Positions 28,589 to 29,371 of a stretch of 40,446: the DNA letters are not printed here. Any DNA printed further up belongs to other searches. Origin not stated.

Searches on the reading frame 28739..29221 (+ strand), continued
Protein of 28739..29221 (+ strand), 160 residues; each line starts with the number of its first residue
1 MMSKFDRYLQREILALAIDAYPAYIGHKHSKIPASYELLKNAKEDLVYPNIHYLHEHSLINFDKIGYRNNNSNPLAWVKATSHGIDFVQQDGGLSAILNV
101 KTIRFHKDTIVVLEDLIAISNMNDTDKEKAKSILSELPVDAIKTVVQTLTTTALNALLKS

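Call 41: find_encoding_contigs(protein=P0004, flank=4000, max_places=3)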
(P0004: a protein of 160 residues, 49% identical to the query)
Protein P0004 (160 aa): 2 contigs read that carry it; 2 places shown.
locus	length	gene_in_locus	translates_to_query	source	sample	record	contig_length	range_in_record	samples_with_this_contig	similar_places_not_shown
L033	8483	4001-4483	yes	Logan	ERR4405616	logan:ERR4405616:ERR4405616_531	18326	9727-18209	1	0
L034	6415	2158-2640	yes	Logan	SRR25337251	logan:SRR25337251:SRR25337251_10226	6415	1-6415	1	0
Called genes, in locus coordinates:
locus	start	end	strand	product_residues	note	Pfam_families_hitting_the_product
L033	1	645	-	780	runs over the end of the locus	-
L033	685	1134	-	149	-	-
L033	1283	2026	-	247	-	PF03374:ANT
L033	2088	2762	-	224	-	PF02498:Bro-N (weak)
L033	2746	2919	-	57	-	-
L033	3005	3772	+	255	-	PF01381:HTH_3, PF12844:HTH_19, PF13560:HTH_31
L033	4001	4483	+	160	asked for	-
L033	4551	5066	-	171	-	PF15956:DUF4760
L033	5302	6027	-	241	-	PF19759:DUF6246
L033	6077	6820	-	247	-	PF02368:Big_2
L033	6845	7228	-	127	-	PF23842:Phage_tail_terminator_3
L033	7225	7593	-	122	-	-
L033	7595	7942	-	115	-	-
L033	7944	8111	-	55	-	-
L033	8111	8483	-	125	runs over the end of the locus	PF24085:DUF7370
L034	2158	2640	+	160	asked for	-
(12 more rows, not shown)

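Call 42: find_encoding_contigs(protein=P0003, flank=4000, max_places=2)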
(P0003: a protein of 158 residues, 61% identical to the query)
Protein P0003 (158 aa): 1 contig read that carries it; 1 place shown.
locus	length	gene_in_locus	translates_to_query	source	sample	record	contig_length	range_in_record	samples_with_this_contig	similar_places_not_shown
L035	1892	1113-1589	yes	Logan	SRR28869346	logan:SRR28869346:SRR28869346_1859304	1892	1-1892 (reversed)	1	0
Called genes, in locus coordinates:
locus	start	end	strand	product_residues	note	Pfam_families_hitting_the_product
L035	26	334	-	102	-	-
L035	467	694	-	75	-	-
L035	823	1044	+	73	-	-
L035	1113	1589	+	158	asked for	-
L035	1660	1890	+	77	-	?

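Call 43: find_encoding_contigs(protein=P0006, flank=4000, max_places=5)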
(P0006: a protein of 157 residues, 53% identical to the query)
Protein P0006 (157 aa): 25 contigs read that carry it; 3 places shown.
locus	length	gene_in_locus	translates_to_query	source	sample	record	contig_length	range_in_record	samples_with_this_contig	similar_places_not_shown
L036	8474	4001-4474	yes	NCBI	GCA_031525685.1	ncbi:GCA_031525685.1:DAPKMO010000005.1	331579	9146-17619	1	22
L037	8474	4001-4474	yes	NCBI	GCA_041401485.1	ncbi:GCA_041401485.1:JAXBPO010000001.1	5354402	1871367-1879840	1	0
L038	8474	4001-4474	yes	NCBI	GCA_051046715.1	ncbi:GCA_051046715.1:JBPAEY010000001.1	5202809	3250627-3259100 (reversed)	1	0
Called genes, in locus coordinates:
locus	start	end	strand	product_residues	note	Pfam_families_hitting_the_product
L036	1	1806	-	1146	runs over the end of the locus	PF20155:TMP_3, PF06120:Phage_HK97_TLTM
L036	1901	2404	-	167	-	PF11319:VasI (weak)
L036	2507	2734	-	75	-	-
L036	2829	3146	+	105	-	-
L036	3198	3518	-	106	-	-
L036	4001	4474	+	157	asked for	-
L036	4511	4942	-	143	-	-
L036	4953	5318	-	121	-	-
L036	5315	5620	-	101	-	-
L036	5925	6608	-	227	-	PF19759:DUF6246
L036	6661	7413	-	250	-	PF02368:Big_2 (weak)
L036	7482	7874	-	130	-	PF23842:Phage_tail_terminator_3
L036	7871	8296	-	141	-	-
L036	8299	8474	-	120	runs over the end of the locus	-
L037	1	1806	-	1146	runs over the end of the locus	PF20155:TMP_3, PF06120:Phage_HK97_TLTM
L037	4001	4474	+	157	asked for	-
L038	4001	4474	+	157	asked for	-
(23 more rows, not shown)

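Call 44: fold_search(model_id=the predicted structure, library=viral)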
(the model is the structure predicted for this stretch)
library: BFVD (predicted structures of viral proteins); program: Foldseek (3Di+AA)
matches with E <= 10: 377; with E <= 0.001: 0
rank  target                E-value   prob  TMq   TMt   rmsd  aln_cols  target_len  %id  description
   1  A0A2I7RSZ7            9.3e-02  0.54  0.27  0.28  16.0       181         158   17  (no name in the UniProt tables at hand)
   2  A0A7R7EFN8            1.5e-01  0.80  0.35  0.21  15.8       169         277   13  (no name in the UniProt tables at hand)
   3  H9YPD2                2.3e-01  0.99  0.35  0.55   4.1        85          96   20  (no name in the UniProt tables at hand)
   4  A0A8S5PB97            2.4e-01  0.47  0.31  0.36  13.0       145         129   14  DsrC like protein [Siphoviridae sp. ctmpG14]
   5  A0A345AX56            2.4e-01  0.47  0.30  0.25  14.6       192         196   14  (no name in the UniProt tables at hand)
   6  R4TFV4                2.7e-01  0.87  0.36  0.51   9.2       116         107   16  Uncharacterized protein [Halorubrum tailed virus 4]
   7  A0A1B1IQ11            2.8e-01  0.41  0.33  0.23  16.6       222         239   13  (no name in the UniProt tables at hand)
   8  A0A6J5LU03            3.0e-01  0.63  0.32  0.26  12.1       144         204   11  Transcription regulator TrmB, N-terminal [uncultured Caudovirales phage]
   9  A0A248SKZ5            3.5e-01  0.91  0.30  0.43   5.8        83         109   14  (no name in the UniProt tables at hand)
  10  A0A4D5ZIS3            3.7e-01  0.38  0.28  0.33  13.1       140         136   15  (no name in the UniProt tables at hand)
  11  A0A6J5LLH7            4.3e-01  0.18  0.24  0.14  21.4       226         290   11  Bacteriophage lambda, GpO, N-terminal [uncultured Caudovirales phage]
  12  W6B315                4.8e-01  0.28  0.30  0.27  14.8       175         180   11  (no name in the UniProt tables at hand)
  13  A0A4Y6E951            5.0e-01  0.72  0.32  0.51   6.7        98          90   17  (no name in the UniProt tables at hand)
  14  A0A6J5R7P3            5.0e-01  0.25  0.31  0.21  19.3       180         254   12  Uncharacterized protein [uncultured Caudovirales phage]
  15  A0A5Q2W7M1            5.6e-01  0.60  0.33  0.21   9.5       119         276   12  (no name in the UniProt tables at hand)
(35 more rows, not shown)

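Call 47: search_protein_families(library=pfam, proteins=[L002:2235-2504:+, L018:4531-4899:+, L016:3913-4761:+, L031:29-376:+, L010:4447-4875:+, L029:4317-4805:+, L012:4323-4529:+, L009:4611-4868:+, L027:938-1216:+, L035:823-1044:+], max_evalue=0.01)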
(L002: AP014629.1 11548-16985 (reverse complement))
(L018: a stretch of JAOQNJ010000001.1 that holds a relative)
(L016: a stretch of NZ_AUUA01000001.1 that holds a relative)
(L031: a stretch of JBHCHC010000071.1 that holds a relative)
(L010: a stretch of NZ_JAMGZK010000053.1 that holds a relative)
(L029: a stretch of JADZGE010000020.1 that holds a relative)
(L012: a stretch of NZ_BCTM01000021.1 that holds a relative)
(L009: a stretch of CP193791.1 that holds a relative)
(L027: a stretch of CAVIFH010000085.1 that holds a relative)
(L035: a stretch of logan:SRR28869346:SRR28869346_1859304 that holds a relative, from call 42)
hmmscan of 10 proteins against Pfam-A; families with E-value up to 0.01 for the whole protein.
L002:2235-2504:+ (89 aa): 3 families
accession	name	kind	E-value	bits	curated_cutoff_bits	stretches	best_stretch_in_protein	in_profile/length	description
PF03869.20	Arc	-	3.3e-17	62.5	20.4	1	7-44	2-39/50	Arc-like DNA binding domain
PF22513.2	FitA-like_RHH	-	2.7e-06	27.6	27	1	17-45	9-37/39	Antitoxin FitA-like, ribbon-helix-helix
PF22465.2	Spike_JR2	-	0.005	17.1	26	1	9-55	2-44/76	Spike protein P1, second jelly-roll domain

L018:4531-4899:+ (122 aa): 2 families
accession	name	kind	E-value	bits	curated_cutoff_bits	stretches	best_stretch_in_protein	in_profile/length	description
PF03869.20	Arc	-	4.4e-15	55.7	20.4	1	9-50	4-45/50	Arc-like DNA binding domain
PF22513.2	FitA-like_RHH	-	0.00019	21.7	27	1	16-45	8-37/39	Antitoxin FitA-like, ribbon-helix-helix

L016:3913-4761:+ (282 aa): 1 family
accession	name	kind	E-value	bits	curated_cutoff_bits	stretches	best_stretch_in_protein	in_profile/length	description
PF02498.22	Bro-N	-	5.9e-19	68.9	25.6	1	16-111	2-96/96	BRO family, N-terminal domain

L031:29-376:+ (115 aa): 2 families
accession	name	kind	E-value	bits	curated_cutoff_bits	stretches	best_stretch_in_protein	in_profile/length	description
PF00717.28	Peptidase_S24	-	1.1e-17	64.2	23.3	1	19-109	33-116/116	Peptidase S24-like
PF10502.14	Peptidase_S26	-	0.00048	20.6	22.9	1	25-74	27-77/168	Signal peptidase, peptidase S26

L010:4447-4875:+ (142 aa): 0 families

L029:4317-4805:+ (162 aa): 0 families

L012:4323-4529:+ (68 aa): 14 families
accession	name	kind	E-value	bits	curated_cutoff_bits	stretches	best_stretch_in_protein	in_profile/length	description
PF13248.11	Zn_ribbon_3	-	3.2e-05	23.7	27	0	33-48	3-18/26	zinc-ribbon domain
PF07754.17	HVO_2753_ZBP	-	0.00014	22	33.2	0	5-39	15-46/46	Small zinc finger protein HVO_2753-like, Zn-binding pocket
PF24441.1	DUF7560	-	0.0003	20.9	27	0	2-18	1-17/44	Family of unknown function (DUF7560)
PF08271.17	Zn_Ribbon_TF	-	0.00067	19.6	29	1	7-49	1-36/43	TFIIB zinc-binding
PF22289.1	DmmA-like_C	-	0.0007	19.9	27.4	0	6-19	18-31/44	Dimethylamine monooxygenase subunit DmmA-like, C-terminal domain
PF21349.2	RUBY_RBDX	-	0.0011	18.8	26.5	0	4-15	14-25/30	Rubrerythrin, rubredoxin-like domain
PF17848.7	Zn_ribbon_ACC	-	0.0018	18.9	24.5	0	33-49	2-18/26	Acetyl-CoA carboxylase zinc finger domain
PF05129.18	Zn_ribbon_Elf1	-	0.0024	18.4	29.8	1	6-43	22-57/79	Transcription elongation factor Elf1 like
PF06467.20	zf-FCS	-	0.003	17.8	22.4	0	33-45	5-15/39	MYM-type Zinc finger with FCS sequence motif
PF25164.1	CoiA_N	-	0.0055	16.6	26.3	0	4-21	15-32/50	Competence protein CoiA, N-terminal domain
PF13240.11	Zn_Ribbon_1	-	0.0067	16.6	25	0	35-46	2-13/23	zinc-ribbon domain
PF01396.24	Zn_ribbon_Top1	-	0.0078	16.4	32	0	8-21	3-16/39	Topoisomerase DNA binding C4 zinc finger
PF08209.17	Sgf11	-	0.0087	16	26.4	0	33-43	5-15/33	Sgf11 (transcriptional regulation protein)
PF13005.12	zf-IS66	-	0.0098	16.7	27.3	0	8-23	3-17/46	zinc-finger binding domain of transposase IS66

L009:4611-4868:+ (85 aa): 0 families

L027:938-1216:+ (92 aa): 0 families

L035:823-1044:+ (73 aa): 0 families

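Call 48: find_encoding_contigs(protein=P0007, flank=4000, max_places=2)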
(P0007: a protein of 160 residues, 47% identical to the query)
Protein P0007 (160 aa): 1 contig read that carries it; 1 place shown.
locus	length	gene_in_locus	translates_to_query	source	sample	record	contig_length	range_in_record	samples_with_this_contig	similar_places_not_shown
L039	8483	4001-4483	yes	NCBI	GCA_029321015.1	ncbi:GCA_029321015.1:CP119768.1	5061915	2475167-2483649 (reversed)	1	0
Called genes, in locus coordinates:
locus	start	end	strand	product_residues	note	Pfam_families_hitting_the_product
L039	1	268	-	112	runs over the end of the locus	-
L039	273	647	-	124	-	-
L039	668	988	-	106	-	-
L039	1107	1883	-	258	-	PF04383:KilA-N, PF03374:ANT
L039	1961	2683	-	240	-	PF02498:Bro-N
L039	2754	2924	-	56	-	-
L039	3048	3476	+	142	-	PF03869:Arc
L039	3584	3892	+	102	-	-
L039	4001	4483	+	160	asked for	-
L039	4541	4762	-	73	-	-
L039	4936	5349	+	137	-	-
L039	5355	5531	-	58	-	-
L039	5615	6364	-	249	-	PF02368:Big_2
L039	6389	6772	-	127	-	PF23842:Phage_tail_terminator_3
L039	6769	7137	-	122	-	-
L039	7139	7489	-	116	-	-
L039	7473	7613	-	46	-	-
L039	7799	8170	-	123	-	PF24085:DUF7370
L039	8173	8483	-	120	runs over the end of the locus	-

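Call 49: find_encoding_contigs(protein=P0039, flank=4000, max_places=4)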
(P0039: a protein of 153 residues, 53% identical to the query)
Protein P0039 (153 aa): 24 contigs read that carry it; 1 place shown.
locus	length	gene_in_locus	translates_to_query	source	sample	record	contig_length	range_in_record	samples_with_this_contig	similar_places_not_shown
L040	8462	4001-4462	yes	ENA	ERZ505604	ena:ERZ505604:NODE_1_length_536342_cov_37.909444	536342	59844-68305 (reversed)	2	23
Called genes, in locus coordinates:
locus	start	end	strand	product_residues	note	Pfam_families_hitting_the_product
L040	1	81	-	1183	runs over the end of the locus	PF24801:FNIII-A_GpJ, PF13550:Phage-tail_3, PF09327:Phage_Tail_Tip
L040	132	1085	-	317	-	-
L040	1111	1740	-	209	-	PF06805:Lambda_tail_I (weak)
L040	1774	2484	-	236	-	PF14464:Prok-JAB, PF00877:NLPC_P60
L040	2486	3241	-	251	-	PF05100:Phage_tail_L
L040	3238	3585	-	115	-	PF05939:Phage_min_tail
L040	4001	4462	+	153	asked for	-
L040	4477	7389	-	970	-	PF06791:TMP_2, PF09718:Tape_meas_lam_C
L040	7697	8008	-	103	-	PF08748:Phage_TAC_4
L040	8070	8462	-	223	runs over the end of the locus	PF08813:Phage_tail_3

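Call 53: search_protein_representatives(alignment_id=A1)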
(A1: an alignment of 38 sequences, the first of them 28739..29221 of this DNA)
Query: 38 sequences, 153 profile positions. Proteins with E-value up to 0.001 (for the whole library): 960; up to 1e-10: 709; up to 1e-30: 11. The best 150 are listed.
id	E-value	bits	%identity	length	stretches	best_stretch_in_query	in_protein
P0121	1.2e-63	229.9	-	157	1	1-152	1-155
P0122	5.0e-59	214.9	-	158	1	1-152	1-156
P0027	1.6e-58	213.2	-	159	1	4-149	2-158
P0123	9.9e-54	197.7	-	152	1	1-153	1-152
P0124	1.8e-42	161.1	-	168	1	1-146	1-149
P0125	9.0e-40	152.4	-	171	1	1-148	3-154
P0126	3.4e-39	150.5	-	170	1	1-143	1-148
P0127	1.3e-34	135.6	-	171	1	1-146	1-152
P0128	9.0e-34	132.9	-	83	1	72-152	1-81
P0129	7.2e-33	129.9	-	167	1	1-149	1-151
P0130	7.7e-31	123.3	-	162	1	1-151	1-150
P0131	8.7e-30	119.9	-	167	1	1-145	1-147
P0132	1.2e-29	119.5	-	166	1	1-144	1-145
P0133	1.5e-29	119.2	-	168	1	3-149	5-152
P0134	2.0e-29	118.7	-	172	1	3-150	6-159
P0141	4.0e-26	108.0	-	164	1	3-135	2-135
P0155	4.3e-25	104.7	-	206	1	3-150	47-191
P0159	1.5e-24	102.9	-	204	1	3-150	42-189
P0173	5.9e-24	101.0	-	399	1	3-149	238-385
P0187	2.2e-23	99.1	-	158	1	4-143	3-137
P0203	6.1e-23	97.7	-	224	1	1-137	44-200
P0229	3.4e-22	95.3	-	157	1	3-149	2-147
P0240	6.4e-22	94.4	-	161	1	4-149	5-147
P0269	4.8e-21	91.6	-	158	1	4-137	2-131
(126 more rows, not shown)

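Call 54: find_homologous_proteins(query=A1, max_evalue=0.00001)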
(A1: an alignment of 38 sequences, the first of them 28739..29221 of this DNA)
Query A1 (38 sequences) (160 aa, profile of the alignment): 396 proteins with E <= 0.00001 among 5725 candidates; the best 120 are listed.
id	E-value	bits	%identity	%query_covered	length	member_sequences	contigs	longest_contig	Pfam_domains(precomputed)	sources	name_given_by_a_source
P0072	1.5e-68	247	48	98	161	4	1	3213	-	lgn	-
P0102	2.5e-68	247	44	98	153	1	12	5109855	-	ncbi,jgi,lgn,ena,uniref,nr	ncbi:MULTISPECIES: hypothetical protein [unclassified Citrobacter]|uniref:hypothetical protein n=1 T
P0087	6.4e-68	245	48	98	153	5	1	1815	-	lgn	-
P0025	2.0e-67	244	48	98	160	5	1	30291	-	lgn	-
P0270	2.4e-67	244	48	98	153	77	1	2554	-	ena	-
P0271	2.8e-67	243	48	98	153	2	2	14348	-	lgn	-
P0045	5.4e-67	242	48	96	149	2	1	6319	-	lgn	-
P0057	1.1e-66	241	49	99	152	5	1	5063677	-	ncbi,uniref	ncbi:hypothetical protein [Citrobacter europaeus]|uniref:hypothetical protein n=1 Tax=Citrobacter eu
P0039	1.2e-66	241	53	99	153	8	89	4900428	-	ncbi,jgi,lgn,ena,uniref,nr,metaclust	ncbi:TPA: hypothetical protein NDX14_004654 [Enterobacter hormaechei]|uniref:hypothetical protein n=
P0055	3.3e-66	240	52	99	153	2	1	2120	-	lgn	-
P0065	4.3e-66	239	49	98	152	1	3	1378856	PF10711.16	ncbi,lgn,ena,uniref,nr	ncbi:hypothetical protein [Lelliottia aquatilis]|uniref:hypothetical protein n=1 Tax=Lelliottia aqua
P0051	5.0e-66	239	48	99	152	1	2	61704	-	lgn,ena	-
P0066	5.8e-66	239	48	98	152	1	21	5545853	-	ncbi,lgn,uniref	ncbi:hypothetical protein ACHCAK_22400 [Raoultella ornithinolytica]|uniref:hypothetical protein n=1 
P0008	2.6e-65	237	53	99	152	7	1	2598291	-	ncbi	-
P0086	2.8e-65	237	48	99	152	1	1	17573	-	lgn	-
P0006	3.2e-64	233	53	98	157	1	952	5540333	-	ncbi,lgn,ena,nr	ncbi:hypothetical protein ACW7C8_27660 [Klebsiella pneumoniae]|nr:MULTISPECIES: hypothetical protein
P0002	4.0e-60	220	64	99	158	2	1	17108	-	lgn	-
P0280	1.0e-59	219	65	99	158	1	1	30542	-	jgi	jgi:hypothetical protein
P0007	1.2e-59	219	47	97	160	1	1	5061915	-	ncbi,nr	ncbi:hypothetical protein P2W49_11750 [Yersinia intermedia]|nr:hypothetical protein P2W49_11750 [Yer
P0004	3.6e-59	217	49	97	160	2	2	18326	-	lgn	-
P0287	1.8e-58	215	61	99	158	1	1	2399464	-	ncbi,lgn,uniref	ncbi:hypothetical protein [Pectobacterium polaris]|uniref:hypothetical protein n=1 Tax=Pectobacteriu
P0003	2.1e-58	215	61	99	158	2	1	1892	-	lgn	-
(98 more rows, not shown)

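Call 55: search_protein_families(library=pfam, proteins=[P0173, P0203, P0155, P0159, P0124, P0130, P0141, P0187, P0229, P0269], max_evalue=0.01)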
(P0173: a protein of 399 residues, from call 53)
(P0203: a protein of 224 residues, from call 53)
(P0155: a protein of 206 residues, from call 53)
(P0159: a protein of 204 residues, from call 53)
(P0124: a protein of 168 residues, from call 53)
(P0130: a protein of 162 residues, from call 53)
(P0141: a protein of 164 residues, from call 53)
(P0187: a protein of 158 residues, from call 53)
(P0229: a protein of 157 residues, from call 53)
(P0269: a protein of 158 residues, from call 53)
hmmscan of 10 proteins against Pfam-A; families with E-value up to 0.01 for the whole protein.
P0173 (399 aa): 2 families
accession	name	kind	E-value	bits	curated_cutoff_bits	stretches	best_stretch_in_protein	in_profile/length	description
PF10711.15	DUF2513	-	0.00031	21.5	29.6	1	238-318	1-79/100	Hypothetical protein (DUF2513)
PF01176.25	eIF-1a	-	0.0017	18.4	30.2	1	141-167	37-63/64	Translation initiation factor 1A / IF-1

P0203 (224 aa): 0 families

P0155 (206 aa): 0 families

P0159 (204 aa): 1 family
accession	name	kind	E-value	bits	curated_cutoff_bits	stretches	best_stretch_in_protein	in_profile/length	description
PF16679.11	CDT1_C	-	0.0059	17.6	25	0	5-36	19-50/96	DNA replication factor Cdt1 C-terminal domain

P0124 (168 aa): 0 families

P0130 (162 aa): 1 family
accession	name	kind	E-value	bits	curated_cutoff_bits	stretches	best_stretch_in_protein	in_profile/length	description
PF10711.15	DUF2513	-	0.00057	20.6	29.6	1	5-80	3-78/100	Hypothetical protein (DUF2513)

P0141 (164 aa): 0 families

P0187 (158 aa): 0 families

P0229 (157 aa): 0 families

P0269 (158 aa): 0 families

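Call 56: find_encoding_contigs(protein=P0287, flank=4000, max_places=2)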
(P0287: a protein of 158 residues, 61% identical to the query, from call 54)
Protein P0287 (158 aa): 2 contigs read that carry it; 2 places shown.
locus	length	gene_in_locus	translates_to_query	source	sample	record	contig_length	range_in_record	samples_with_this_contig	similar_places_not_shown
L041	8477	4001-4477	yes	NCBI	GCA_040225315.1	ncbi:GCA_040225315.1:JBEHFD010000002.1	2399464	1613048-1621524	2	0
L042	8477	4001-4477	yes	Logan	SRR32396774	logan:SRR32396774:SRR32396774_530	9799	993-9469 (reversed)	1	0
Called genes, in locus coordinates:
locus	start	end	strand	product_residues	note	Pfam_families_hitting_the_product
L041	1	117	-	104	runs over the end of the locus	-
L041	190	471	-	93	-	-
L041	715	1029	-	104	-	-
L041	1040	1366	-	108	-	-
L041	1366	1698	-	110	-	-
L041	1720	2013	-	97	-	-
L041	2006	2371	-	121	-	-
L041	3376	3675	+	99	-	PF03869:Arc, PF05534:HicB (faint)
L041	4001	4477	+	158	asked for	-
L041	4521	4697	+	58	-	-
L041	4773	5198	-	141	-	-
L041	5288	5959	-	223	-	PF19759:DUF6246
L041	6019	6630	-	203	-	PF02368:Big_2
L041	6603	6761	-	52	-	-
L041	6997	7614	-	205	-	-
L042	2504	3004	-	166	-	PF10547:P22_AR_N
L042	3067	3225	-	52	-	PF10547:P22_AR_N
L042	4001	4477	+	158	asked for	-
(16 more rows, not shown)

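Call 57: find_encoding_contigs(protein=P0280, flank=4000, max_places=2)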
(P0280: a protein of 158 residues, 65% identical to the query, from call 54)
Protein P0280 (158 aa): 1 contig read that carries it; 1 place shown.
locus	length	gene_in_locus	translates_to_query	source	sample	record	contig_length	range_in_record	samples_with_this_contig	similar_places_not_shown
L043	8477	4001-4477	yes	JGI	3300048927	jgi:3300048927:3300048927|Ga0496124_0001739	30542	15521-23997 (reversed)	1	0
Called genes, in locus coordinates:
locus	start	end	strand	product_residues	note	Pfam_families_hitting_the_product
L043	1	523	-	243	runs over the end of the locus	PF14464:Prok-JAB, PF00877:NLPC_P60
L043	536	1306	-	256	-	PF05100:Phage_tail_L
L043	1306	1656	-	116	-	PF05939:Phage_min_tail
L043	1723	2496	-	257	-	PF10543:ORF6N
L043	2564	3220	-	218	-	PF02498:Bro-N (weak)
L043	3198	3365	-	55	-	-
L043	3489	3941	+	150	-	PF03869:Arc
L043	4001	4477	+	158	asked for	-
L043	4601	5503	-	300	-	PF10547:P22_AR_N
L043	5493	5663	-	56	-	PF03869:Arc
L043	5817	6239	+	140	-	PF03869:Arc, PF22513:FitA-like_RHH (weak)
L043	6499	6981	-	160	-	-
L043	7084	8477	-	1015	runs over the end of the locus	PF06791:TMP_2, PF09718:Tape_meas_lam_C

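Call 58: search_protein_families(library=ncbifam, proteins=[window:28739-29221:+, P0006, P0039], max_evalue=0.01)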
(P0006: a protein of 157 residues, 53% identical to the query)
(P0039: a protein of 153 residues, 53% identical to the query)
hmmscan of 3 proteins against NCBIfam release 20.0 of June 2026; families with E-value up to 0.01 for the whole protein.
window:28739-29221:+ (160 aa): 0 families

P0006 (157 aa): 0 families

P0039 (153 aa): 0 families
